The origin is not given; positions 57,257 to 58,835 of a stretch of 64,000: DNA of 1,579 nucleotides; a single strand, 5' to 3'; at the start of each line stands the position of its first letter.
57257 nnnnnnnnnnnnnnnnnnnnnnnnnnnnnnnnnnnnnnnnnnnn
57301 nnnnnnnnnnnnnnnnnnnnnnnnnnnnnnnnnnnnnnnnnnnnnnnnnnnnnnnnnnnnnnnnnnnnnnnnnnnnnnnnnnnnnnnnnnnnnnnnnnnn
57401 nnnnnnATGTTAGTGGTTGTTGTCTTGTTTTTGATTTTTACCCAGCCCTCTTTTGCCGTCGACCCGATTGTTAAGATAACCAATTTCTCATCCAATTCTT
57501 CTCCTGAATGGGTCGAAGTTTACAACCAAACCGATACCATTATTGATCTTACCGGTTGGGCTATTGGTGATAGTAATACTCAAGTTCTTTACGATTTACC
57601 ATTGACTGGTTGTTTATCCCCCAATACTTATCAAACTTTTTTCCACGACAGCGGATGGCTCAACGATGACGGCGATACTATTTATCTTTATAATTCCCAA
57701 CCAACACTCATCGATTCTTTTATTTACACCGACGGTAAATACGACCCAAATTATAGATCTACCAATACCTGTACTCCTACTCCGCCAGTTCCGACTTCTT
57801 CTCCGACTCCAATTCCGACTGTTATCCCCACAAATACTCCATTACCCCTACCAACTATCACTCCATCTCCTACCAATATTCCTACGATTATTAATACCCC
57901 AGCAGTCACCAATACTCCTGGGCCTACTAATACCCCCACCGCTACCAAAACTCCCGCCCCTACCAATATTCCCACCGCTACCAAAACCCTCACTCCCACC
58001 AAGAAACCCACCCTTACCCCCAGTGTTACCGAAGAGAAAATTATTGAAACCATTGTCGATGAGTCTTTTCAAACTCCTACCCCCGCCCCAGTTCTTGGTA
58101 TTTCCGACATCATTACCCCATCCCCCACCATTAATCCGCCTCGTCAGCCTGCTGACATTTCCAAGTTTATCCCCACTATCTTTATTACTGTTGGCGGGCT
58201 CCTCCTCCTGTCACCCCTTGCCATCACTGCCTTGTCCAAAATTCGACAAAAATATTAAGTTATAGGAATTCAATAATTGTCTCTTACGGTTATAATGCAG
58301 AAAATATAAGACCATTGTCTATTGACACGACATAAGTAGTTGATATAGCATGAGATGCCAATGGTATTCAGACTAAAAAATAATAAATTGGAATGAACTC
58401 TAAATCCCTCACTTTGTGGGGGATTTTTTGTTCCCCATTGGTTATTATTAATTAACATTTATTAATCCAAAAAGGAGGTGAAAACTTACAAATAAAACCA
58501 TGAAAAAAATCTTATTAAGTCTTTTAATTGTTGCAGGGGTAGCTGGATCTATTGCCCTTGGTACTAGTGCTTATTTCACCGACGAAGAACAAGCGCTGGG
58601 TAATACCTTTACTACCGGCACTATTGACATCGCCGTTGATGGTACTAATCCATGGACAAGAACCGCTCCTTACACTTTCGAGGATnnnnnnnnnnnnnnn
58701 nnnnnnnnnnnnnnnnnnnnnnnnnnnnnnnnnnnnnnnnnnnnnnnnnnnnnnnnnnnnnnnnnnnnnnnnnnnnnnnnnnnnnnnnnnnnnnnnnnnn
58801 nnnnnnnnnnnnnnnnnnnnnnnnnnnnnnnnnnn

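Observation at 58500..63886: SipW / TasA-like surface-fibre gene cluster with at least two SipW-cognate substrates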

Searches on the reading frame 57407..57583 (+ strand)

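Call 5: search_protein_families(library=ncbifam, proteins=[window:57407-57583:+], max_evalue=10)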
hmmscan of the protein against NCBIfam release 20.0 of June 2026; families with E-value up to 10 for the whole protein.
seq(59 aa): 2 families
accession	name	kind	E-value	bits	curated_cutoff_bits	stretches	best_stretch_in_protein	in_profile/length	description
NF050030.1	thlkprotThyD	equivalog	0.045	12.9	400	1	18-56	45-83/305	thylakoid membrane protein ThyD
NF002020.0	PRK00823.1-5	equivalog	0.1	12.7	146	1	22-45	58-81/111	4a-hydroxytetrahydrobiopterin dehydratase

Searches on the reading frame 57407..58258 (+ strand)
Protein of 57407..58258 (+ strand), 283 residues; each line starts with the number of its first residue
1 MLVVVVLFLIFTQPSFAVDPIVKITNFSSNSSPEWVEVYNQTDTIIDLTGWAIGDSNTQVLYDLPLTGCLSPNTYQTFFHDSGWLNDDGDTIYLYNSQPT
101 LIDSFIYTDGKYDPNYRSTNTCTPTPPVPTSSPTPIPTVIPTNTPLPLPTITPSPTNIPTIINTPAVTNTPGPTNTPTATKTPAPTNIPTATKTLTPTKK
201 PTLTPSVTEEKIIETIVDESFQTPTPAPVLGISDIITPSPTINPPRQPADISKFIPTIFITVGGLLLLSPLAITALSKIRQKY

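Call 3: search_protein_families(library=pfam, proteins=[window:57407-58258:+], max_evalue=0.1)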
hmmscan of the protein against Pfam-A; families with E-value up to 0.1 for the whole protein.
window:57407-58258:+ (283 aa): 1 family
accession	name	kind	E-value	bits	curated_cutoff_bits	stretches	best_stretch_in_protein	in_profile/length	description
PF00932.25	LTD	-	8.7e-13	49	34.3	1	26-108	12-108/109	Lamin Tail Domain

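Call 4: search_protein_families(library=ncbifam, proteins=[window:57407-58258:+], max_evalue=0.1)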
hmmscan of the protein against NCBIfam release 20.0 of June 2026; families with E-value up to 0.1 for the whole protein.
window:57407-58258:+ (283 aa): 0 families

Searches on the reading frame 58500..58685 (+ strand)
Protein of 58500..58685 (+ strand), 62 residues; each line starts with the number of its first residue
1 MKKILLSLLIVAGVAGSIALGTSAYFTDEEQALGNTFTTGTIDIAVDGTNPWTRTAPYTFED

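Call 5: search_protein_families(library=ncbifam, proteins=[window:58500-58685:+], max_evalue=10)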
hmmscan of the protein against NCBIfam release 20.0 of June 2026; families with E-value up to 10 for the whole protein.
seq(62 aa): 5 families
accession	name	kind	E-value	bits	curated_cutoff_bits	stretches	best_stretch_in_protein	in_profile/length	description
TIGR04088.1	cognate_SipW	domain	2.5e-08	33.9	19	1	9-42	2-34/34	SipW-dependent-type signal peptide-containing protein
NF047380.1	photo_II_xxx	equivalog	0.0042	17.3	80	1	4-30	3-28/75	photosystem II protein, Psb35-related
TIGR04089.1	exp_by_SipW_III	subfamily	0.011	15.8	60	1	12-55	11-57/179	alternate-type signal peptide domain-containing protein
NF007304.0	PRK09784.1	equivalog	0.2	10.6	812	1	5-41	348-384/418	YccE family protein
TIGR04429.1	Phr_nterm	subfamily_domain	0.54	10.8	25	1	1-14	1-17/28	Phr family secreted Rap phosphatase inhibitor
